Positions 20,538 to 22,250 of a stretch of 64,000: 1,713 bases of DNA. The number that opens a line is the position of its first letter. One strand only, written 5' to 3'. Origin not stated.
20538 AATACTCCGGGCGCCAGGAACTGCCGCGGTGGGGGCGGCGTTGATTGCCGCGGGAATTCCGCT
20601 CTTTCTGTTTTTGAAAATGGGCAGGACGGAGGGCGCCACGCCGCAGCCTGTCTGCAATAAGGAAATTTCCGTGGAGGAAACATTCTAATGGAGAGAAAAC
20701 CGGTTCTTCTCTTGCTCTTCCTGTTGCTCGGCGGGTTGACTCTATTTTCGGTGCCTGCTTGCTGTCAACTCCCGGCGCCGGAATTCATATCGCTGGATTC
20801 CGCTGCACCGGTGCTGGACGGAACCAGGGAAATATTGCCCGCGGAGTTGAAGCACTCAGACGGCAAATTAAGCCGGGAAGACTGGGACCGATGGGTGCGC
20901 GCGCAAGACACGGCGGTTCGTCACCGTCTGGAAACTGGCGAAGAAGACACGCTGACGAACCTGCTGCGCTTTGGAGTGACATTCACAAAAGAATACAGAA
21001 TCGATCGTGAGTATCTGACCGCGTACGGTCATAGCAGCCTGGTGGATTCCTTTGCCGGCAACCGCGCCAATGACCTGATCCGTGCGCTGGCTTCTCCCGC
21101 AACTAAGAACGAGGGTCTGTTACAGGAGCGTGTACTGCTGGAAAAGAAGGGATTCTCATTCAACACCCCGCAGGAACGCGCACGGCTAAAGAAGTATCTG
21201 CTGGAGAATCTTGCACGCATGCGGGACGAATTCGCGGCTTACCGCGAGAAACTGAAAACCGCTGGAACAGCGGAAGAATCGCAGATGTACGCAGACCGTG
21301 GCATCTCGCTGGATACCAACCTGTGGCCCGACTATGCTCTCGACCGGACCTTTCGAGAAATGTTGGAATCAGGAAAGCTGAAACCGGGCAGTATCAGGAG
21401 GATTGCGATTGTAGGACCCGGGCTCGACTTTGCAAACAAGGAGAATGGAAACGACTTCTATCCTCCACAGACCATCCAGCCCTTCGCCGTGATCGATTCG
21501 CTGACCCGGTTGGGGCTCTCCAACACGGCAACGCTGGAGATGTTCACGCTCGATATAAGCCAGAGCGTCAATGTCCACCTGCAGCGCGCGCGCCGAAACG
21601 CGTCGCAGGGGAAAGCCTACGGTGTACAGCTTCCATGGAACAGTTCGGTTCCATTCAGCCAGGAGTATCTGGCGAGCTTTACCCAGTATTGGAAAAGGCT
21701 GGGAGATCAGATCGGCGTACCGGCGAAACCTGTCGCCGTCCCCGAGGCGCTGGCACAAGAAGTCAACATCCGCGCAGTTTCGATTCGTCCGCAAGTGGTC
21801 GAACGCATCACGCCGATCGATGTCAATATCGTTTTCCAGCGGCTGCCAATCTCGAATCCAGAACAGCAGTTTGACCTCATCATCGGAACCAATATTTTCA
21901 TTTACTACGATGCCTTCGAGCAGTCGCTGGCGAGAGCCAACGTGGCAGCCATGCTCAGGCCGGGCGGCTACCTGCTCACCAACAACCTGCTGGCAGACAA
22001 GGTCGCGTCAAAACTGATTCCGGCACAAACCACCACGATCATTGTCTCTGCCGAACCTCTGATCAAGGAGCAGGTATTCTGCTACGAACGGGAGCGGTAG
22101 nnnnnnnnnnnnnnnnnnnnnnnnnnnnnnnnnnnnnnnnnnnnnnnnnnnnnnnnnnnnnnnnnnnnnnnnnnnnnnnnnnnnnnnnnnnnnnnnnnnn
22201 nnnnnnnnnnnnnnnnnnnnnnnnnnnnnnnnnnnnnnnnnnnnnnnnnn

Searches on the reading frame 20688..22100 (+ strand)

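Call 24: search_protein_families(library=pfam, proteins=[window:20688-22100:+], max_evalue=0.001)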
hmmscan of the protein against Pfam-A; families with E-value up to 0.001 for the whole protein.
window:20688-22100:+ (470 aa): 1 family
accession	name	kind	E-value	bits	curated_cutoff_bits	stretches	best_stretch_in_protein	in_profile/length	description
PF01739.24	CheR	-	0.00055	19.9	27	1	380-430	119-172/195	CheR methyltransferase, SAM binding domain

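Call 74: search_protein_families(library=ncbifam, proteins=[window:20688-22100:+], max_evalue=1)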
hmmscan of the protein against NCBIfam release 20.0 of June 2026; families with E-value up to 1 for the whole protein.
window:20688-22100:+ (470 aa): 3 families
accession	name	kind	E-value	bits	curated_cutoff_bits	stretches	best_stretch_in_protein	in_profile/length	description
NF007902.0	PRK10611.1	equivalog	0.0048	16.2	435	1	364-431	196-260/287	protein-glutamate O-methyltransferase CheR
NF045825.1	FAmtase_mtf2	equivalog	0.035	13.3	400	1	391-434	120-161/248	fatty-acid O-methyltransferase Mtf2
NF045823.1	PthPhpthDimycoMt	equivalog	0.041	13.1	300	1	385-435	124-170/256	phthiotriol/phenolphthiotriol dimycocerosates methyltransferase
